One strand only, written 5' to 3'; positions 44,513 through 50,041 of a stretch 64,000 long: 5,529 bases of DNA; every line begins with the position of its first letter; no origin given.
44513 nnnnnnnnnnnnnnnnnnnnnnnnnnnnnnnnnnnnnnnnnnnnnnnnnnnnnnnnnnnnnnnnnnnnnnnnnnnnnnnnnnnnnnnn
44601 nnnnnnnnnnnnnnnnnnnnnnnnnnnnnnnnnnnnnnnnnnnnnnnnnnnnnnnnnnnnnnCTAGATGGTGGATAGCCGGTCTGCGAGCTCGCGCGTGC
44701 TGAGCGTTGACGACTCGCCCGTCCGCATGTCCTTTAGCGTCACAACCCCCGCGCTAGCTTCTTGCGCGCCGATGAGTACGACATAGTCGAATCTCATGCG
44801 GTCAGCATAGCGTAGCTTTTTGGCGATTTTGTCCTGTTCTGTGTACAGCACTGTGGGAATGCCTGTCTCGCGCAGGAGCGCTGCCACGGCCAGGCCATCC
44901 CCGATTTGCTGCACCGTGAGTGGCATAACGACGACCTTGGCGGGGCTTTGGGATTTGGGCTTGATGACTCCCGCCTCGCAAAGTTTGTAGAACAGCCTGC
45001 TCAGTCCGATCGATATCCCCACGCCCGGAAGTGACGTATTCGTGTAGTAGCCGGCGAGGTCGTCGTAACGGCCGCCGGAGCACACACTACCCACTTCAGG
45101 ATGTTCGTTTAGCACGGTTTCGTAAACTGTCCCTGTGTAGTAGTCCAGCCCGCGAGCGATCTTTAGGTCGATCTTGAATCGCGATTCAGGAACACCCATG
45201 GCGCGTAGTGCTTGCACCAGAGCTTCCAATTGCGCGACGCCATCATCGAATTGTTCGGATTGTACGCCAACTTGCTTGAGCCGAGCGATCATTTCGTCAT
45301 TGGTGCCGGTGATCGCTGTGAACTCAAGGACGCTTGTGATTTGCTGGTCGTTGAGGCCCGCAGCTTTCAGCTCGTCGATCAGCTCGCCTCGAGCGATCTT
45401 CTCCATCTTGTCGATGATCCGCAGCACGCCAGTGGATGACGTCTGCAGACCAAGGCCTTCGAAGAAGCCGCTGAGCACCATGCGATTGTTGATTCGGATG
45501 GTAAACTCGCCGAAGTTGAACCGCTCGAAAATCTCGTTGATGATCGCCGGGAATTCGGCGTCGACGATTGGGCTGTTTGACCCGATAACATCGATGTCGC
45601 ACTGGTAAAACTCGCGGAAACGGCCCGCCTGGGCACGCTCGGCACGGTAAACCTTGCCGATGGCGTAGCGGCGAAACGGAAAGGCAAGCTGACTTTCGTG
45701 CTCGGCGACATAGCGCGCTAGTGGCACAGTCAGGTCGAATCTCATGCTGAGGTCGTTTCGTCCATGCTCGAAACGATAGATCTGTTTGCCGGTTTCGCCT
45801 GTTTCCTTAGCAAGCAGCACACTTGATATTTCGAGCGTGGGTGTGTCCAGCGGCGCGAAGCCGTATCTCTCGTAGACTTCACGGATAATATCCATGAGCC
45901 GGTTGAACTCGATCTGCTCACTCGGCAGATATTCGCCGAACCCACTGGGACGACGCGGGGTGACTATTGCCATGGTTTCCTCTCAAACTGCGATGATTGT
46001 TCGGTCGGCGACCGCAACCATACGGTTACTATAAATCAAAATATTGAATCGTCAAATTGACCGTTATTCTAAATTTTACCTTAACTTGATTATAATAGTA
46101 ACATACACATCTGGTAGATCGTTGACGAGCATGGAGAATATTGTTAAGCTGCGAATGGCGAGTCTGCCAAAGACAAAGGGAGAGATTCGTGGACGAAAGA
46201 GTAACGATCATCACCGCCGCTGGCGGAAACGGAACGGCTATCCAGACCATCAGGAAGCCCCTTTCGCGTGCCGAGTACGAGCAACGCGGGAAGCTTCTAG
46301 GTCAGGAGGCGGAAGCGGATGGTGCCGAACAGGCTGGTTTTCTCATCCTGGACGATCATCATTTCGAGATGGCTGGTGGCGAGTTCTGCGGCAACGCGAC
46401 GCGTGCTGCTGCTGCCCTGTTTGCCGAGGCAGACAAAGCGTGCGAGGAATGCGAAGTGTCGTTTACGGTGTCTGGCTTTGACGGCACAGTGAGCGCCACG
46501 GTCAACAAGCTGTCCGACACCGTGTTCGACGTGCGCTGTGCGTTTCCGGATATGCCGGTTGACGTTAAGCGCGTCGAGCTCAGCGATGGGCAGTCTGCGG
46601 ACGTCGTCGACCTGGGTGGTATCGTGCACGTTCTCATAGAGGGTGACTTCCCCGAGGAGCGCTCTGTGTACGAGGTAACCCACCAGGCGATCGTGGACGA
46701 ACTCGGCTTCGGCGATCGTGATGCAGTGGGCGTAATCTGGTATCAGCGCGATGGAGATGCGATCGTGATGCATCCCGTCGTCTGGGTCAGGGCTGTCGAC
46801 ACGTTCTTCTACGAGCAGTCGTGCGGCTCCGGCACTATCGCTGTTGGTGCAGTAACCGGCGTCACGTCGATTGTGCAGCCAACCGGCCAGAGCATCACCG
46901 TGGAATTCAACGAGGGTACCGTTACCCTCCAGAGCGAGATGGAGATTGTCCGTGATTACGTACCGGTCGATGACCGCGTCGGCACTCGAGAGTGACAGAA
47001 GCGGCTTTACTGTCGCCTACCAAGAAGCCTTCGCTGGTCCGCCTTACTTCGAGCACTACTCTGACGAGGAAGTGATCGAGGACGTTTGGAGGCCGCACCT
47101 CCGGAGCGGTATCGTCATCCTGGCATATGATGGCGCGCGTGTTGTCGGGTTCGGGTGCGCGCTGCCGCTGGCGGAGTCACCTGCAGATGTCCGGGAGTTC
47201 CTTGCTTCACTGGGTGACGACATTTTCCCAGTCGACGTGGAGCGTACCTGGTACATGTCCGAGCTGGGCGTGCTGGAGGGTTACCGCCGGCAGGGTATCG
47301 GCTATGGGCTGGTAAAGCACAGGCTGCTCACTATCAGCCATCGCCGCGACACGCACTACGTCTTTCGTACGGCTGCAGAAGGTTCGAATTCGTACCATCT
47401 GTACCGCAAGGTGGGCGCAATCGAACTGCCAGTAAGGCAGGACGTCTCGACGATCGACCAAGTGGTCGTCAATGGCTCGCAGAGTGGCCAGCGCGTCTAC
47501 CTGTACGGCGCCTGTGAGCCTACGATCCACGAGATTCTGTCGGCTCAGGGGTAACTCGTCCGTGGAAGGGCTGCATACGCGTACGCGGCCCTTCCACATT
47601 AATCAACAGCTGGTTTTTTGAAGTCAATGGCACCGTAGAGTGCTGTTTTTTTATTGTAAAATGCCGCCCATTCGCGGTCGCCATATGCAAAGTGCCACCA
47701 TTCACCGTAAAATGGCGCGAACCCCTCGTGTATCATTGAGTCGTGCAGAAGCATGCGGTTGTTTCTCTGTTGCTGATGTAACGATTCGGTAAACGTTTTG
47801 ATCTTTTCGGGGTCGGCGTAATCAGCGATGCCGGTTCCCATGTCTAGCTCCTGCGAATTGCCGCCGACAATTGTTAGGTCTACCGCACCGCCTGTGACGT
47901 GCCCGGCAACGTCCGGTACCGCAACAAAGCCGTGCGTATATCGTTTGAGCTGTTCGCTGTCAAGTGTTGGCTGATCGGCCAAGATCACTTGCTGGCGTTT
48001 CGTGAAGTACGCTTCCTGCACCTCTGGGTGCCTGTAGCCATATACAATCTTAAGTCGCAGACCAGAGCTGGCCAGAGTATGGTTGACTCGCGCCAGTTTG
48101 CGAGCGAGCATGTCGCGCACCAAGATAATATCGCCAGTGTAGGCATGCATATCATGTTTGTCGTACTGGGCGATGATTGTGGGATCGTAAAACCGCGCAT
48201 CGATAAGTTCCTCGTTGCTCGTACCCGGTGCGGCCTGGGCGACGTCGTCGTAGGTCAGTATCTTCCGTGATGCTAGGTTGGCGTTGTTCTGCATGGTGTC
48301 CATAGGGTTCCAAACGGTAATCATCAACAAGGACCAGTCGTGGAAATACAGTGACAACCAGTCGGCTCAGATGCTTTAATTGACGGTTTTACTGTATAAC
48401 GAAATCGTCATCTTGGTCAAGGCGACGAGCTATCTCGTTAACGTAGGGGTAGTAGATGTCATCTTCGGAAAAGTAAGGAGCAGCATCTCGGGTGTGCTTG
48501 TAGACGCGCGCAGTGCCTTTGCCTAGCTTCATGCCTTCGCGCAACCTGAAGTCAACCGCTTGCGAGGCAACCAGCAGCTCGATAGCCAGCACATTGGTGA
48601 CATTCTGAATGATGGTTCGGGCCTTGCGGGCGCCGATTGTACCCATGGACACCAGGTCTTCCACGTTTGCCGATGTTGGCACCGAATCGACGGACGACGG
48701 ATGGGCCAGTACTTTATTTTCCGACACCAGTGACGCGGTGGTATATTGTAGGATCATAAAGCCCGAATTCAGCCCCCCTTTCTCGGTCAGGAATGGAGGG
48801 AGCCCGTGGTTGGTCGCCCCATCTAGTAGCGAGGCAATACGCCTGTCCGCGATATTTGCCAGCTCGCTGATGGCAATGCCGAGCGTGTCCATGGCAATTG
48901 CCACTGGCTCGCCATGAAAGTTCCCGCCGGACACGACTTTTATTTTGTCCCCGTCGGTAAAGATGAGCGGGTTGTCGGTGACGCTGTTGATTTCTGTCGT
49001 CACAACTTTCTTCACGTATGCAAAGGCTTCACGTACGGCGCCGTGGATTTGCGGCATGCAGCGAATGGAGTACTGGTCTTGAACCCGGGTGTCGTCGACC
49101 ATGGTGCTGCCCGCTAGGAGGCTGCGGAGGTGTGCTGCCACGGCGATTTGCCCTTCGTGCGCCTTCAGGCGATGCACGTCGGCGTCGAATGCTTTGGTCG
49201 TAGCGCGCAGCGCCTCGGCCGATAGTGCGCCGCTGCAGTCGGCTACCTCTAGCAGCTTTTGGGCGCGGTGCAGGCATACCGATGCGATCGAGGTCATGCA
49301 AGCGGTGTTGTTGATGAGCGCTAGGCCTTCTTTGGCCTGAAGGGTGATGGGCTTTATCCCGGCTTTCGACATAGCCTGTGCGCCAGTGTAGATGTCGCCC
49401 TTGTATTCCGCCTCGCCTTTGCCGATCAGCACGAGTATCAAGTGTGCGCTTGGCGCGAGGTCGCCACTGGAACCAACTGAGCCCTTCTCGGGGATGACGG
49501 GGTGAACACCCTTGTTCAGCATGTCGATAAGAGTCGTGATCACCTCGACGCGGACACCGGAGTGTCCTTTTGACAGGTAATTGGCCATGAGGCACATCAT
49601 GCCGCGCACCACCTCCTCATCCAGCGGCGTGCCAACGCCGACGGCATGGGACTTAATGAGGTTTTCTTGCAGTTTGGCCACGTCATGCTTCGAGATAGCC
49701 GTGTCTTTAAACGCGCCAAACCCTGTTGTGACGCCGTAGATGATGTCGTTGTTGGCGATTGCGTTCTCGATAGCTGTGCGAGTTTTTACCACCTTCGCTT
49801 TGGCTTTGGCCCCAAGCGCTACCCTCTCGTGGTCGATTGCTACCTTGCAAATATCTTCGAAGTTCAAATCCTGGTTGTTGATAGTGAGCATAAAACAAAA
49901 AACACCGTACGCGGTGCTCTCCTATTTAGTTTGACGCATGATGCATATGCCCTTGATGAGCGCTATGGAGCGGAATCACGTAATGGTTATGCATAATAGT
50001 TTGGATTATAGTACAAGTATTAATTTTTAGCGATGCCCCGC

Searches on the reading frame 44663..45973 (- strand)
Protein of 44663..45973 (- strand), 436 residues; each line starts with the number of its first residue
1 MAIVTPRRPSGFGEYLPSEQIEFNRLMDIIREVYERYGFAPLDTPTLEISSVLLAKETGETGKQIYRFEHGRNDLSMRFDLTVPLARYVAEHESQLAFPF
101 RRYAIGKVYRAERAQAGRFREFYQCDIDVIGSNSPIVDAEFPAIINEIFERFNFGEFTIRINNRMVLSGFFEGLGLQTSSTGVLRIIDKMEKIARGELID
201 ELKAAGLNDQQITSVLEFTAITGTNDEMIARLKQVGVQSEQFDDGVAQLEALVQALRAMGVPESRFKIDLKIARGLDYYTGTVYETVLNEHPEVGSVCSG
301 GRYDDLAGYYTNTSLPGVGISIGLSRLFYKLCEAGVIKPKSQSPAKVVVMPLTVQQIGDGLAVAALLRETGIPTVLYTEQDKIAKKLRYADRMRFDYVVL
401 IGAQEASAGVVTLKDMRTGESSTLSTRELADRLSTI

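Call 5: search_protein_families(library=pfam, proteins=[window:44663-45973:-], max_evalue=0.01)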
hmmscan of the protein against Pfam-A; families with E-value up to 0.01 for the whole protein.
window:44663-45973:- (436 aa): 6 families
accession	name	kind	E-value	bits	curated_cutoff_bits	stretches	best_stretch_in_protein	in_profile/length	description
PF13393.11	tRNA-synt_His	-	3e-38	132.2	25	1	11-327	1-308/308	Histidyl-tRNA synthetase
PF03129.25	HGTP_anticodon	-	1e-14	54.9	21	1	346-434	1-92/94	Anticodon binding domain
PF00152.25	tRNA-synt_2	-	6.5e-06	25.9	25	1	25-152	27-144/308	tRNA synthetases class II (D, K and N)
PF00587.30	tRNA-synt_2b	-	2e-05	25.2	29.3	1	80-164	16-106/179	tRNA synthetase class II core domain (G, H, P, S and T)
PF01409.25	tRNA-synt_2d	-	0.00012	22.1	19.8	1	72-162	78-163/246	tRNA synthetases class II core domain (F)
PF20075.5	DUF6471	-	0.0038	17.5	26.8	0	250-275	21-46/65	Domain of unknown function (DUF6471)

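Call 36: search_protein_families(library=ncbifam, proteins=[window:44663-45973:-], max_evalue=0.01)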
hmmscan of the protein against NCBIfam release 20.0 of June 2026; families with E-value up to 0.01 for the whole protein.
window:44663-45973:- (436 aa): 33 families (the best 25 are shown)
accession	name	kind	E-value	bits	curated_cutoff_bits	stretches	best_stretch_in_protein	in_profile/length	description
TIGR00442.1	hisS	equivalog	2.6e-117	392.2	286.75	1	8-424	2-404/406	histidine--tRNA ligase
NF009085.0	PRK12420.1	equivalog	4e-88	296.6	540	1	11-428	9-421/426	histidine--tRNA ligase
TIGR00443.1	hisZ_biosyn_reg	equivalog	1.3e-54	185.5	271.65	1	15-328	3-309/314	ATP phosphoribosyltransferase regulatory subunit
NF008942.0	PRK12292.2-5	equivalog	2.5e-47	161.5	643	1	8-431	11-425/434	ATP phosphoribosyltransferase regulatory subunit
NF008940.0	PRK12292.2-3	equivalog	3.1e-39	134.9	450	1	8-405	5-395/404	ATP phosphoribosyltransferase regulatory subunit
NF008941.0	PRK12292.2-4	equivalog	1.8e-38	132.5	447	1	8-381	9-367/393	ATP phosphoribosyltransferase regulatory subunit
NF008936.0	PRK12292.1-3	equivalog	2.7e-29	102.2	492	1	9-406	8-396/406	ATP phosphoribosyltransferase regulatory subunit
NF008953.0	PRK12295.1-6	equivalog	2.5e-27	95.8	384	2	201-328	247-376/384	ATP phosphoribosyltransferase regulatory subunit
NF008938.0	PRK12292.1-6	equivalog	4.2e-25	88.5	833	1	9-333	9-326/420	ATP phosphoribosyltransferase regulatory subunit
NF008950.0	PRK12295.1-3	equivalog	2.9e-21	76.3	492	2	204-327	248-374/387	ATP phosphoribosyltransferase regulatory subunit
NF008952.0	PRK12295.1-5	equivalog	2.7e-20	72.9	360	2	193-319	218-347/363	ATP phosphoribosyltransferase regulatory subunit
NF008945.0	PRK12292.3-3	equivalog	2.2e-18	66.6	409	1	9-347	3-314/368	ATP phosphoribosyltransferase regulatory subunit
NF009086.0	PRK12421.1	equivalog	2.6e-18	66.1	318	1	9-344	10-342/389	ATP phosphoribosyltransferase regulatory subunit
NF008943.0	PRK12292.3-1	equivalog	5.5e-17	61.9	690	1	9-329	27-328/403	ATP phosphoribosyltransferase regulatory subunit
NF008951.0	PRK12295.1-4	equivalog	4.3e-16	58.7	364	1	201-327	240-366/374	ATP phosphoribosyltransferase regulatory subunit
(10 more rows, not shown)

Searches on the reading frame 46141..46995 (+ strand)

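Call 52: search_protein_families(library=pfam, max_evalue=0.001, proteins=[window:46141-46995:+])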
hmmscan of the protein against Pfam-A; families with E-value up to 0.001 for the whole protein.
window:46141-46995:+ (284 aa): 0 families

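Call 84: search_protein_families(library=pfam, max_evalue=0.01, proteins=[window:46141-46995:+])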
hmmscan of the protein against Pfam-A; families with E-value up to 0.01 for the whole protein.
window:46141-46995:+ (284 aa): 1 family
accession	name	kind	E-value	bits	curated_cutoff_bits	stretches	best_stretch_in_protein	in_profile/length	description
PF01678.24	DAP_epimerase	-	0.0092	16.5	34.7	0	225-265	65-104/121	Diaminopimelate epimerase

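Call 85: search_protein_families(library=ncbifam, max_evalue=0.001, proteins=[window:46141-46995:+])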
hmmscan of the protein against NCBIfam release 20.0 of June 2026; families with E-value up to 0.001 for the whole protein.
window:46141-46995:+ (284 aa): 3 families
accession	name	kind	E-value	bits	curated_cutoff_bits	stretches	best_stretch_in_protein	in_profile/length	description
NF052224.1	HistRaceHisRFuso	equivalog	2.4e-24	86.4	400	1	60-270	41-247/254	histidine racemase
NF033599.1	His_racem_CntK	equivalog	9.7e-16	58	300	1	63-273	44-252/271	histidine racemase CntK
TIGR00652.1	DapF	equivalog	3.7e-05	23.3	114.65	1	81-265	71-248/270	diaminopimelate epimerase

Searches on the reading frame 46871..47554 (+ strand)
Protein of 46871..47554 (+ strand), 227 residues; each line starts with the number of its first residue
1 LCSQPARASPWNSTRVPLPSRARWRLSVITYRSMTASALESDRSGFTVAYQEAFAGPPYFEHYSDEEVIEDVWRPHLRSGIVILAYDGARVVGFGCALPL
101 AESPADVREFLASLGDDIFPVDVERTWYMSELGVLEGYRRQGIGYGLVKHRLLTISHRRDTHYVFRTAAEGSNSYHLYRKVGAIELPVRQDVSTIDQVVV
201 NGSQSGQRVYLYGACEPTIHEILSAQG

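Call 84: search_protein_families(library=pfam, max_evalue=0.01, proteins=[window:46871-47554:+])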
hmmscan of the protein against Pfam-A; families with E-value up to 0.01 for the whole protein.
window:46871-47554:+ (227 aa): 3 families
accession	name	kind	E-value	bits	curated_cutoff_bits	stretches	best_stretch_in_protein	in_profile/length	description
PF00583.31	Acetyltransf_1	-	2e-08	34.9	20.7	1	57-182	10-115/116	Acetyltransferase (GNAT) family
PF13508.13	Acetyltransf_7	-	4.5e-06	27.4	27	1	80-182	3-81/84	Acetyltransferase (GNAT) domain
PF08445.16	FR47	-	0.0046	17.4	22.1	1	128-185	23-79/86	FR47-like protein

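Call 85: search_protein_families(library=ncbifam, max_evalue=0.001, proteins=[window:46871-47554:+])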
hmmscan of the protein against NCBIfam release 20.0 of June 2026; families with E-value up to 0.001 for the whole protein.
window:46871-47554:+ (227 aa): 1 family
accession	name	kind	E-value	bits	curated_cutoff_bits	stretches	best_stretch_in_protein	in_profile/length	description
NF033083.0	AAC_3_I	equivalog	0.0004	20.6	200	0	126-187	77-138/145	AAC(3)-I family aminoglycoside N-acetyltransferase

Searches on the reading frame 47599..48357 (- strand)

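Call 84: search_protein_families(library=pfam, max_evalue=0.01, proteins=[window:47599-48357:-])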
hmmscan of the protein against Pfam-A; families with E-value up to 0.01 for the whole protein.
window:47599-48357:- (252 aa): 2 families
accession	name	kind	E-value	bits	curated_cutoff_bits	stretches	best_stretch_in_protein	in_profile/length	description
PF01427.22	Peptidase_M15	-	8.4e-16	58.8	27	1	72-231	33-190/199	D-ala-D-ala dipeptidase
PF02557.22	VanY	-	2.6e-06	27.7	25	1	80-181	4-85/132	D-alanyl-D-alanine carboxypeptidase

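Call 85: search_protein_families(library=ncbifam, max_evalue=0.001, proteins=[window:47599-48357:-])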
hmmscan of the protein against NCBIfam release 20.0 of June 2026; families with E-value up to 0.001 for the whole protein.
window:47599-48357:- (252 aa): 3 families
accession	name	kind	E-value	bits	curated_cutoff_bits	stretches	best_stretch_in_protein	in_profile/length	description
NF007557.0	PRK10178.1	equivalog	4.5e-17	62.3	176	1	85-225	47-168/188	D-alanyl-D-alanine dipeptidase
NF033115.1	dipept_VanX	equivalog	3.4e-12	46.6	320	1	70-234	30-194/199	D-Ala-D-Ala dipeptidase VanX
NF000380.1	vanXY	equivalog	4.3e-06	26.4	250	1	73-225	25-156/179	D,D-carboxypeptidase/D,D-dipeptidase VanXY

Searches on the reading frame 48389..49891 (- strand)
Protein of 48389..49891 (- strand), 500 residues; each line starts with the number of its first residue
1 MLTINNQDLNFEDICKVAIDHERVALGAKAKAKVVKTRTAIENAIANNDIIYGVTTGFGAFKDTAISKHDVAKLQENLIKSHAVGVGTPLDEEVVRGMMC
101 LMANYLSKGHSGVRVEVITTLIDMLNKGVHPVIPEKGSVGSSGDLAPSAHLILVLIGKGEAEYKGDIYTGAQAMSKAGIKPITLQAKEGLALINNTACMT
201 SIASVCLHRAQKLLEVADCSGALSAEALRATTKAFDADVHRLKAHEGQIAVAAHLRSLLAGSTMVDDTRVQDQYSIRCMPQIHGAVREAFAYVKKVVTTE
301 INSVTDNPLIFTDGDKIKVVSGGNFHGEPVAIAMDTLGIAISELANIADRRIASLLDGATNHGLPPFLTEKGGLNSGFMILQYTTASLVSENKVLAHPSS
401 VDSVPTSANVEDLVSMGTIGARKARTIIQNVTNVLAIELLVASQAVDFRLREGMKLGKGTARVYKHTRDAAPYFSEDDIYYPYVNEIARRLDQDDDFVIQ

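Call 84: search_protein_families(library=pfam, max_evalue=0.01, proteins=[window:48389-49891:-])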
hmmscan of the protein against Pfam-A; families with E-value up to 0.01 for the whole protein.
window:48389-49891:- (500 aa): 1 family
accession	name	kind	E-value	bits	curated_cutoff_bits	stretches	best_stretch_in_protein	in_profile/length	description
PF00221.24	Lyase_aromatic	-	7.4e-195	648.5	27.3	1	9-468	1-465/466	Aromatic amino acid lyase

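Call 85: search_protein_families(library=ncbifam, max_evalue=0.001, proteins=[window:48389-49891:-])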
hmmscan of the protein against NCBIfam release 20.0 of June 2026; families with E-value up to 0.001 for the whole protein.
window:48389-49891:- (500 aa): 8 families
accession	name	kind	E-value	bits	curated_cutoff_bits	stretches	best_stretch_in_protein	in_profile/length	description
NF006871.0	PRK09367.1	subfamily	4.2e-196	652.5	524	1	2-493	4-494/505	histidine ammonia-lyase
TIGR01225.1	hutH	equivalog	7.9e-193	641.5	539.15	1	3-489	2-487/506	histidine ammonia-lyase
TIGR04475.1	Phe_D_beta_mut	equivalog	3.4e-137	458.2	800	1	2-491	2-509/510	phenylalanine aminomutase (D-beta-phenylalanine forming)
NF053541.1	FlxA_rubin_TAL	equivalog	1.3e-118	396.6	700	1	10-491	2-496/498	flexirubin biosynthesis tyrosine ammonia-lyase FlxA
TIGR03832.1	Tyr_2_3_mutase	equivalog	3.3e-118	395.4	501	2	4-265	1-263/507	tyrosine 2,3-aminomutase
NF041222.1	BagA_FevW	exception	1.4e-88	297.8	1000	1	43-477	43-500/529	bagremycin/ferroverdin biosynthesis tyrosine ammonia-lyase BagA/FevW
TIGR01226.1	phe_am_lyase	equivalog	9.8e-81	272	519.15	1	3-450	34-502/680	phenylalanine ammonia-lyase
TIGR04473.1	taxol_Phe_23mut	exception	1.5e-51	175.5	1250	1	23-452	50-500/687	phenylalanine aminomutase (L-beta-phenylalanine forming)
